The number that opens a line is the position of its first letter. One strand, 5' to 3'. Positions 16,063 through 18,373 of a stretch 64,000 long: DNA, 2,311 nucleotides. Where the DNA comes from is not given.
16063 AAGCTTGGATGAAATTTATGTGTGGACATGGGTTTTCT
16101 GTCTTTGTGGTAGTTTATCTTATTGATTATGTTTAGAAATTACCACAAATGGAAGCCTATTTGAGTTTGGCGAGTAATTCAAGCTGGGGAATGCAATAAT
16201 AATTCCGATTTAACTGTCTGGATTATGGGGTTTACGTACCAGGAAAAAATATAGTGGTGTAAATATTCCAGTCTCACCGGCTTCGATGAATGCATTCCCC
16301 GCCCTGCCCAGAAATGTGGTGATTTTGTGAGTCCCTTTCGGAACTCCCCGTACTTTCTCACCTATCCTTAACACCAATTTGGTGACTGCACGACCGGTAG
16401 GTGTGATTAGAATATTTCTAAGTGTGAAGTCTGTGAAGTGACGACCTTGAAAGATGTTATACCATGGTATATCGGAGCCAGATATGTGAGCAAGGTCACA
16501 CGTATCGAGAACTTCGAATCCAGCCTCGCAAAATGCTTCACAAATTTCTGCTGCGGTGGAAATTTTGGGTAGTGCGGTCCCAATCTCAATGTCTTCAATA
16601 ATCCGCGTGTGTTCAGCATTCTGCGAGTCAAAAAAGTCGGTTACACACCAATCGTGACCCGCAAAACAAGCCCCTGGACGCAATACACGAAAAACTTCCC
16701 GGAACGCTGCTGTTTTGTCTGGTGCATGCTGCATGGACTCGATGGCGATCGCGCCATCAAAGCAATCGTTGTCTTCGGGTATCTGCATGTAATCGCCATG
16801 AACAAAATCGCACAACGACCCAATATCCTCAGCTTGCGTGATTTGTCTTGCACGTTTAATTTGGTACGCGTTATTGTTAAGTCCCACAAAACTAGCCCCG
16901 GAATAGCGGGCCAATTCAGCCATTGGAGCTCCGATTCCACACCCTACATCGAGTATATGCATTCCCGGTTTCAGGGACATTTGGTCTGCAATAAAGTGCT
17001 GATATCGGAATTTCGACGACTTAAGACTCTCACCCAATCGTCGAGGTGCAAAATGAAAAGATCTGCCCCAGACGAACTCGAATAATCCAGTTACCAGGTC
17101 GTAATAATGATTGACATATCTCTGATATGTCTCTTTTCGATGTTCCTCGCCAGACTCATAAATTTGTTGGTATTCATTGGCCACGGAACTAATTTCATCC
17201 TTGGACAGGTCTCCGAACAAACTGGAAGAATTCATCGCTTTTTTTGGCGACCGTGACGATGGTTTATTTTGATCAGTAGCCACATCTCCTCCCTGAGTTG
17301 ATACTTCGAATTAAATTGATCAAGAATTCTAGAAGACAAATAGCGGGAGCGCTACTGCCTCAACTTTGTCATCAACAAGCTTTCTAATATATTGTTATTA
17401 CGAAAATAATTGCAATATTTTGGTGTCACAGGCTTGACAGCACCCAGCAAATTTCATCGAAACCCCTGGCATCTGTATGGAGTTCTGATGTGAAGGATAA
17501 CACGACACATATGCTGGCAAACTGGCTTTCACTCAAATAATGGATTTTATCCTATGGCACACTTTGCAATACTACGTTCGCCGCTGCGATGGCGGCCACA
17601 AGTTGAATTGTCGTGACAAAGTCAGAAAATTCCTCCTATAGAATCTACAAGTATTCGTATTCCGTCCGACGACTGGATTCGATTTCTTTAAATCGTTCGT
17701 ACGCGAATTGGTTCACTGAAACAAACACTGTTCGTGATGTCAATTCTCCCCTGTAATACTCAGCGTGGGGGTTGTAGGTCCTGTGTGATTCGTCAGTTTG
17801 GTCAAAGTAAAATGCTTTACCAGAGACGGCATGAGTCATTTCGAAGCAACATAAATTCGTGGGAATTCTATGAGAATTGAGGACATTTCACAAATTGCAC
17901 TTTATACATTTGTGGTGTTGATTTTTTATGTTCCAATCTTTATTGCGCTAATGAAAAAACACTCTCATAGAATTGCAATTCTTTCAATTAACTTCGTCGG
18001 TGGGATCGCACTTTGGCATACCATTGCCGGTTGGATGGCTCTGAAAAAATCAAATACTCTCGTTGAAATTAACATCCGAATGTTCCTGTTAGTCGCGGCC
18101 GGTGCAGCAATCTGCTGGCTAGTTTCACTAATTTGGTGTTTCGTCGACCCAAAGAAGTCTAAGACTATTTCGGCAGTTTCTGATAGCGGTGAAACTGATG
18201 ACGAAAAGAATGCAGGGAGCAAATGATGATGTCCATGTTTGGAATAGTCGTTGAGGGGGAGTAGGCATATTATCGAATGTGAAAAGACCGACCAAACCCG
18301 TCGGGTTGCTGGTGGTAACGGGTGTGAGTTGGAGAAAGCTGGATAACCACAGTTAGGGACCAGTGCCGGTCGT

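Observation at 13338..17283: Two diverged sterol C-24 methyltransferase paralogs, with a Tyr-to-Phe switch in the Region-I motif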

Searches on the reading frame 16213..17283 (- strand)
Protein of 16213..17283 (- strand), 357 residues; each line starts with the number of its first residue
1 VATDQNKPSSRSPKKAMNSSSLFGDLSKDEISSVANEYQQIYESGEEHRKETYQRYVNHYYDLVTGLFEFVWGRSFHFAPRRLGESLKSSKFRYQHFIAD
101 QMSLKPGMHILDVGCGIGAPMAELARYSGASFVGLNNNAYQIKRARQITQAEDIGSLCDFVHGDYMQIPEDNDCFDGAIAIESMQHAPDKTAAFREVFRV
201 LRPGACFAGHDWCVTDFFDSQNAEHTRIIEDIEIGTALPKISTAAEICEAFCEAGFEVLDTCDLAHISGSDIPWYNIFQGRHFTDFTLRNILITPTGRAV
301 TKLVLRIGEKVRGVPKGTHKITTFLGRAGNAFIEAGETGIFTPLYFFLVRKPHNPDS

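Call 4: search_protein_families(library=pfam, proteins=[window:16213-17283:-])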
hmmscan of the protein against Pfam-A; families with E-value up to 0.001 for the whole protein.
window:16213-17283:- (357 aa): 9 families
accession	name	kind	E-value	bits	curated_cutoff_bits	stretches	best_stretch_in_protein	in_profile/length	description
PF08241.18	Methyltransf_11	-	3.2e-18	66.6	21.2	1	111-206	1-92/95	Methyltransferase domain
PF13649.12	Methyltransf_25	-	1.5e-17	64.5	27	1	110-204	1-96/97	Methyltransferase domain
PF08498.15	Sterol_MT_C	-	5.4e-17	62.1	21.7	1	292-352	5-65/66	Sterol methyltransferase C-terminal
PF02353.26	CMAS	-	3.9e-16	59.6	27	1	49-264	2-218/273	Mycolic acid cyclopropane synthetase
PF13847.12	Methyltransf_31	-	5e-16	59.1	27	1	105-213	2-113/145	Methyltransferase domain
PF13489.12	Methyltransf_23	-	1.2e-13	51.5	27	1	97-259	12-162/164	Methyltransferase domain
PF01209.24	Ubie_methyltran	-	4.3e-11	43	20.1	1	94-207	35-149/233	ubiE/COQ5 methyltransferase family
PF08242.18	Methyltransf_12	-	1.8e-10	41.9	30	1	111-207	1-98/98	Methyltransferase domain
PF01135.25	PCMT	-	6.7e-05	23.2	20.3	1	78-166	45-134/210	Protein-L-isoaspartate(D-aspartate) O-methyltransferase (PCMT)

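Call 18: find_homologous_proteins(query=window:16213-17283:-, max_evalue=1e-20)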
Query window:16213-17283:- (357 aa): 2413 proteins with E <= 1e-20 among 4189 candidates; the best 120 are listed.
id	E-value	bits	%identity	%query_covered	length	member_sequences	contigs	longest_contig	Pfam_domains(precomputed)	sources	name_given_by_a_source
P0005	4.8e-218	741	90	100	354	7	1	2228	PF13847.13,PF13489.13,PF02353.27,PF13649.13,PF01209.25,PF08241.19,PF08242.19,PF08498.16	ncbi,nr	ncbi:MAG: class I SAM-dependent methyltransferase [Proteobacteria bacterium]|nr:class I SAM-dependen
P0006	2.6e-216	736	88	100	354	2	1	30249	PF13847.13,PF13489.13,PF02353.27,PF13649.13,PF01209.25,PF08241.19,PF08242.19,PF08498.16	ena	-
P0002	1.2e-171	589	73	97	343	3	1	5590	PF13847.13,PF13489.13,PF02353.27,PF13649.13,PF01209.25,PF08241.19,PF08242.19,PF08498.16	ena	-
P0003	4.2e-171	587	74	96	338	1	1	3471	PF13847.13,PF13489.13,PF02353.27,PF13649.13,PF01209.25,PF08241.19,PF08242.19,PF08498.16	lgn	-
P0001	2.8e-167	574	70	99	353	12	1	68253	PF13847.13,PF13489.13,PF02353.27,PF13649.13,PF01209.25,PF08241.19,PF08242.19,PF08498.16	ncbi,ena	-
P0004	7.4e-161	553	68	100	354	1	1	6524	PF13847.13,PF13489.13,PF02353.27,PF13649.13,PF01209.25,PF08241.19,PF08242.19,PF08498.16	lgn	-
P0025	1.5e-136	473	61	99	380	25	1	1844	PF13847.13,PF13489.13,PF02353.27,PF13649.13,PF01209.25,PF08241.19,PF08242.19,PF08498.16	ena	-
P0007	1.4e-135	470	60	91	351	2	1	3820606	PF13847.13,PF13489.13,PF02353.27,PF13649.13,PF01209.25,PF08241.19,PF08242.19,PF08498.16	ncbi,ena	-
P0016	1.4e-134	467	59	97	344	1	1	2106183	PF13847.13,PF13489.13,PF02353.27,PF13649.13,PF01209.25,PF08241.19,PF08242.19,PF08498.16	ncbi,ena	-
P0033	6.5e-134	465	58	99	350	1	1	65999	PF13847.13,PF13489.13,PF02353.27,PF13649.13,PF01209.25,PF08241.19,PF08242.19,PF08498.16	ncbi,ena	-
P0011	6.8e-134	464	59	97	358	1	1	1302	PF13847.13,PF13489.13,PF02353.27,PF13649.13,PF01209.25,PF08241.19,PF08242.19,PF08498.16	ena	-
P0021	1.1e-133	464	58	99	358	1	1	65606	PF13847.13,PF13489.13,PF02353.27,PF13649.13,PF01209.25,PF08241.19,PF08242.19,PF08498.16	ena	-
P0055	2.9e-133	462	61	95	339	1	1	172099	PF13847.13,PF13489.13,PF02353.27,PF13649.13,PF01209.25,PF08241.19,PF08242.19,PF08498.16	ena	-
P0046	5.0e-133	462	60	96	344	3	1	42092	PF13847.13,PF13489.13,PF02353.27,PF13649.13,PF01209.25,PF08241.19,PF08242.19,PF08498.16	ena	-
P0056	5.6e-133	461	60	96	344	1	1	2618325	PF13847.13,PF13489.13,PF02353.27,PF13649.13,PF01209.25,PF08241.19,PF08242.19,PF08498.16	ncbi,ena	-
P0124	2.5e-130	453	58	96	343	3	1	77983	PF13847.13,PF13489.13,PF02353.27,PF13649.13,PF01209.25,PF08241.19,PF08242.19,PF08498.16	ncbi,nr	ncbi:MAG: methyltransferase domain-containing protein [Nitrospira sp.]|nr:methyltransferase domain-c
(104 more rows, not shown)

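Call 56: predict_structure(alignment_id=A2)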
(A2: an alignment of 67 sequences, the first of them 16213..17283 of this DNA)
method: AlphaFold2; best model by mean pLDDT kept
length: 357 residues; sequences in the alignment: 67
mean_pLDDT: 80.3   pTM: 0.82
mean pLDDT of the five models: 80.3, 80.0, 79.8, 75.4, 65.4
residues with pLDDT >= 90: 126; 70-90: 161; 50-70: 48; < 50: 22
segments of 3 or more residues with pLDDT < 50: 1-20
pLDDT, mean of each block of 10 residues (from residue 1): 34 36 67 81 79 73 70 64 83 91 95 67 86 79 68 69 85 95 83 96 96 95 97 87 95 98 84 78 58 79 83 83 87 94 95 75
secondary structure, 60 per line:
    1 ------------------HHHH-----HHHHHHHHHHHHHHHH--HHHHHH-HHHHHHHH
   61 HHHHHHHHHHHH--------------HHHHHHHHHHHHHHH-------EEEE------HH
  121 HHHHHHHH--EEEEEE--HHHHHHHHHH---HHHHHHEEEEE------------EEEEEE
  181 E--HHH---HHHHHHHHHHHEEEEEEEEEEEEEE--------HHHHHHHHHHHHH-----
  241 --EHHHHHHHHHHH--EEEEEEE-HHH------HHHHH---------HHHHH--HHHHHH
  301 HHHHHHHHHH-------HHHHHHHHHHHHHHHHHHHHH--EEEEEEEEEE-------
elements in order: H19-22 H28-43 H46-51 H53-72 H87-101 E109-112 H119-128 E131-136 H139-148 H152-157 E158-162 E175-181 H190-200 E201-214 H223-235 H244-254 E257-263 H274-278 H288-292 H295-310 H318-338 E341-350

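Call 60: fold_search(model_id=the predicted structure, library=pdb)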
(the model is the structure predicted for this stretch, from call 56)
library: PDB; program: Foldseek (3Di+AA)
matches with E <= 10: 1880; with E <= 0.001: 1281
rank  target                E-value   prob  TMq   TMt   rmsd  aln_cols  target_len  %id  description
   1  5gm1_B                7.4e-19  1.00  0.53  0.67  10.5       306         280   22  Crystal structure of methyltransferase TleD complexed with SAH (released 2016-09-28)
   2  5gm1_K                2.1e-18  1.00  0.54  0.67  10.5       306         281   23  Crystal structure of methyltransferase TleD complexed with SAH (released 2016-09-28)
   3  5gm2_M                3.4e-18  1.00  0.54  0.70   8.0       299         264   23  Crystal structure of methyltransferase TleD complexed with SAH and teleocidin A1 (released 2016-09-28)
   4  5gm2_G                7.6e-18  1.00  0.54  0.70   8.7       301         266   23  Crystal structure of methyltransferase TleD complexed with SAH and teleocidin A1 (released 2016-09-28)
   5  5gm1_E                7.6e-18  1.00  0.53  0.66  10.7       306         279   23  Crystal structure of methyltransferase TleD complexed with SAH (released 2016-09-28)
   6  5gm1_A                1.4e-17  1.00  0.54  0.67  10.5       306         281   23  Crystal structure of methyltransferase TleD complexed with SAH (released 2016-09-28)
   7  6uv6_C                1.7e-17  1.00  0.58  0.76   5.6       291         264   21  AtmM with bound rebeccamycin analogue (released 2020-11-25)
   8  5gm2_B                2.8e-17  1.00  0.54  0.66  10.5       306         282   24  Crystal structure of methyltransferase TleD complexed with SAH and teleocidin A1 (released 2016-09-28)
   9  5gm2_L                3.0e-17  1.00  0.54  0.71   5.5       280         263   24  Crystal structure of methyltransferase TleD complexed with SAH and teleocidin A1 (released 2016-09-28)
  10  5gm1_C                3.6e-17  1.00  0.54  0.67  10.5       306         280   24  Crystal structure of methyltransferase TleD complexed with SAH (released 2016-09-28)
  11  6uv6_A                4.5e-17  1.00  0.59  0.77   4.5       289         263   21  AtmM with bound rebeccamycin analogue (released 2020-11-25)
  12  5gm2_N                4.5e-17  1.00  0.51  0.65  10.6       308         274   22  Crystal structure of methyltransferase TleD complexed with SAH and teleocidin A1 (released 2016-09-28)
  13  4pne_A                5.3e-17  1.00  0.59  0.76   4.6       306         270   22  Crystal Structure of the [4+2]-Cyclase SpnF (released 2015-02-18)
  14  3bus_B                6.7e-17  1.00  0.57  0.83   5.0       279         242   22  Crystal Structure of RebM (released 2008-03-25)
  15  8zc8_B                1.2e-16  1.00  0.61  0.76   4.4       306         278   22  The structure of MitM and mitomycin A with SAH in mitomycin (released 2024-11-27)
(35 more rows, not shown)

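Call 71: find_encoding_contigs(protein=P0124, flank=10000, max_places=4)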
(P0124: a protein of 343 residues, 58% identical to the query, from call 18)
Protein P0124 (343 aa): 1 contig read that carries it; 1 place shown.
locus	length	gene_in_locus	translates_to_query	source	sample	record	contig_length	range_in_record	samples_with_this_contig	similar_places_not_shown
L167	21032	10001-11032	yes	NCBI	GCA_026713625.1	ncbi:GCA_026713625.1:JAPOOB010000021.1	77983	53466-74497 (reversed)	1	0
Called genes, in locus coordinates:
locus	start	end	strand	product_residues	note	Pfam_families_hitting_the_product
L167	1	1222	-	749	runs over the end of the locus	PF00330:Aconitase, PF00694:Aconitase_C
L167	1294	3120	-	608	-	PF02629:CoA_binding (weak), PF00549:Ligase_CoA, PF00285:Citrate_synt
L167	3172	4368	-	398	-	PF08442:ATP-grasp_2, PF13549:ATP-grasp_5 (weak), PF24948:Citrate_synth_N, PF16114:Citrate_bind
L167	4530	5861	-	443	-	PF14341:PilX_N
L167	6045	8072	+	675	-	PF05719:GPP34, PF00067:p450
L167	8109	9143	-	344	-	PF02353:CMAS, PF01209:Ubie_methyltran (weak), PF13489:Methyltransf_23, PF13847:Methyltransf_31, PF08241:Methyltransf_11, PF08242:Methyltransf_12, PF13649:Methyltransf_25, PF08498:Sterol_MT_C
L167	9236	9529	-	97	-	PF19298:KshA_C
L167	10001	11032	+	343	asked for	PF02353:CMAS, PF01209:Ubie_methyltran, PF13489:Methyltransf_23, PF13847:Methyltransf_31, PF08241:Methyltransf_11, PF08242:Methyltransf_12, PF13649:Methyltransf_25, PF08498:Sterol_MT_C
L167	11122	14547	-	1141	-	PF01266:DAO (weak), PF01494:FAD_binding_3, PF03486:HI0933_like (weak), PF12831:FAD_oxidored (weak), PF08491:SE, PF13249:SQHop_cyclase_N, PF13243:SQHop_cyclase_C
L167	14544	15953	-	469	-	PF00067:p450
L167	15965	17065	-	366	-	PF01222:ERG4_ERG24, PF06966:DUF1295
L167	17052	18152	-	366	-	PF00355:Rieske, PF19112:VanA_C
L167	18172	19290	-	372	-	PF01073:3Beta_HSD, PF01370:Epimerase, PF02719:Polysacc_synt_2, PF05368:NmrA (weak), PF13460:NAD_binding_10, PF16363:GDP_Man_Dehyd, PF07993:NAD_binding_4 (weak)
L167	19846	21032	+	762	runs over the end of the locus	PF03176:MMPL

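Call 73: list_cluster_members(proteins=[window:16213-17283:-, P0005, P0006, P0001, P0002])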
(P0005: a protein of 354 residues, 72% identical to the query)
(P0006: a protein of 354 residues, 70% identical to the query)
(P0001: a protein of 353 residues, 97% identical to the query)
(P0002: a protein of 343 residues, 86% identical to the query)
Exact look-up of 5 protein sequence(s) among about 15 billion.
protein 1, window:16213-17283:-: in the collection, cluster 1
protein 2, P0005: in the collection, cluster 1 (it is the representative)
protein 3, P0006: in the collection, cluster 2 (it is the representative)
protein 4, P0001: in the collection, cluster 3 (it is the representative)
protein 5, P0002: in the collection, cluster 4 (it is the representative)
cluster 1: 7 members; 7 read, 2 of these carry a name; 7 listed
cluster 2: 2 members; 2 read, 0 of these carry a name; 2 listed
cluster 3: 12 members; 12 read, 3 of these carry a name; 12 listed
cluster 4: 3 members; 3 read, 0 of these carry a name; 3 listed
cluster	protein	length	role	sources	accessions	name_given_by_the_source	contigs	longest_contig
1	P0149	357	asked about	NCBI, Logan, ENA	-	-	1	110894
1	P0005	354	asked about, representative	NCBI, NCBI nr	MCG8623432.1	MAG: class I SAM-dependent methyltransferase [Proteobacteria bacterium] | class I SAM-dependent methyltransferase [Pseudomonadota bacterium]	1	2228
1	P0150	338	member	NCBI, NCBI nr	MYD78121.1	MAG: methyltransferase domain-containing protein [Gammaproteobacteria bacterium] | methyltransferase domain-containing protein [Gammaproteobacteria bacterium]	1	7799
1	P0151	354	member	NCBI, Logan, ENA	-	-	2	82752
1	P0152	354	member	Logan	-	-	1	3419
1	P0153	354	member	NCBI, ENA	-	-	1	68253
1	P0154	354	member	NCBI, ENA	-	-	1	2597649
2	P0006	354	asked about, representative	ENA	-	-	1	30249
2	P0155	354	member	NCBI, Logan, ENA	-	-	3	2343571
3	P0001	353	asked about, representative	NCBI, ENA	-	-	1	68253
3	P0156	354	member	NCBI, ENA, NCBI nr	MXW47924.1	MAG: methyltransferase domain-containing protein [Gammaproteobacteria bacterium] | methyltransferase domain-containing protein [Gammaproteobacteria bacterium]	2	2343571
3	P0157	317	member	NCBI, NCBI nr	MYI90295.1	MAG: methyltransferase domain-containing protein, partial [Gammaproteobacteria bacterium] | methyltransferase domain-containing protein [Gammaproteobacteria bacterium]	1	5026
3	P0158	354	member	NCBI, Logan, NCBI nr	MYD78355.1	MAG: methyltransferase domain-containing protein [Gammaproteobacteria bacterium] | methyltransferase domain-containing protein [Gammaproteobacteria bacterium]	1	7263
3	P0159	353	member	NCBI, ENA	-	-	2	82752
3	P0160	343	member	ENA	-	-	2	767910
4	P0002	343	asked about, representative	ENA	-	-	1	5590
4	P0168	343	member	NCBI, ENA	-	-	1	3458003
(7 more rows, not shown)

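Call 74: find_encoding_contigs(protein=P0168, flank=10000, max_places=2)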
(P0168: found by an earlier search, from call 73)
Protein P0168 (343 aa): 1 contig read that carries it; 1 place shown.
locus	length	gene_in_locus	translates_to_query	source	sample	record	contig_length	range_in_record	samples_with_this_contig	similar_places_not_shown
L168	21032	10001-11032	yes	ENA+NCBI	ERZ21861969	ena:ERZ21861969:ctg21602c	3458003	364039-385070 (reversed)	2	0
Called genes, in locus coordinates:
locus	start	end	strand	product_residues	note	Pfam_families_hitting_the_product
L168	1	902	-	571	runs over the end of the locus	PF03176:MMPL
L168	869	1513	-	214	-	-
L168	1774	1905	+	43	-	-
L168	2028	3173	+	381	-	PF01073:3Beta_HSD, PF01370:Epimerase, PF02719:Polysacc_synt_2, PF05368:NmrA (weak), PF07993:NAD_binding_4 (faint), PF13460:NAD_binding_10, PF16363:GDP_Man_Dehyd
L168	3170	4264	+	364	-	PF00355:Rieske, PF19112:VanA_C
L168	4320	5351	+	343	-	PF01222:ERG4_ERG24, PF06966:DUF1295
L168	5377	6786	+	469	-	PF00067:p450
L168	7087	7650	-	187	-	PF04622:ERG2_Sigma1R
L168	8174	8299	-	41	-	-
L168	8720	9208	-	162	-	PF02371:Transposase_20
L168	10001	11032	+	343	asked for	PF02353:CMAS, PF01209:Ubie_methyltran, PF13489:Methyltransf_23, PF13847:Methyltransf_31, PF08241:Methyltransf_11, PF08242:Methyltransf_12, PF13649:Methyltransf_25, PF08498:Sterol_MT_C, +1 more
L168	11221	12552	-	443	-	PF01222:ERG4_ERG24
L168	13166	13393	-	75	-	-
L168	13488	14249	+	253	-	PF07044:DUF1329 (weak), PF17131:TP_0789-like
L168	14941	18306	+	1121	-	PF01266:DAO (weak), PF01494:FAD_binding_3, PF03486:HI0933_like (faint), PF07992:Pyr_redox_2 (faint), PF08491:SE, PF00432:Prenyltrans (faint), PF13249:SQHop_cyclase_N, PF13243:SQHop_cyclase_C, +1 more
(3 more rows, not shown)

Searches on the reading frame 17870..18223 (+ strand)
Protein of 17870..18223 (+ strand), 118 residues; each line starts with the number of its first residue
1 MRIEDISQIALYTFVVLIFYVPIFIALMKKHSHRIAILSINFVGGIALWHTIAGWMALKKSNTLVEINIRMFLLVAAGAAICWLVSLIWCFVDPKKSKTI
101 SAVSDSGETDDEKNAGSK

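Call 44: search_protein_families(library=pfam, proteins=[window:17870-18223:+])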
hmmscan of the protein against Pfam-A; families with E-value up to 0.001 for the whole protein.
window:17870-18223:+ (118 aa): 1 family
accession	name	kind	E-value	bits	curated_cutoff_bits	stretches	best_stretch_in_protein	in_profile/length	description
PF14373.11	Imm_superinfect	-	0.00098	19.4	27.9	1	19-58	2-37/42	Superinfection immunity protein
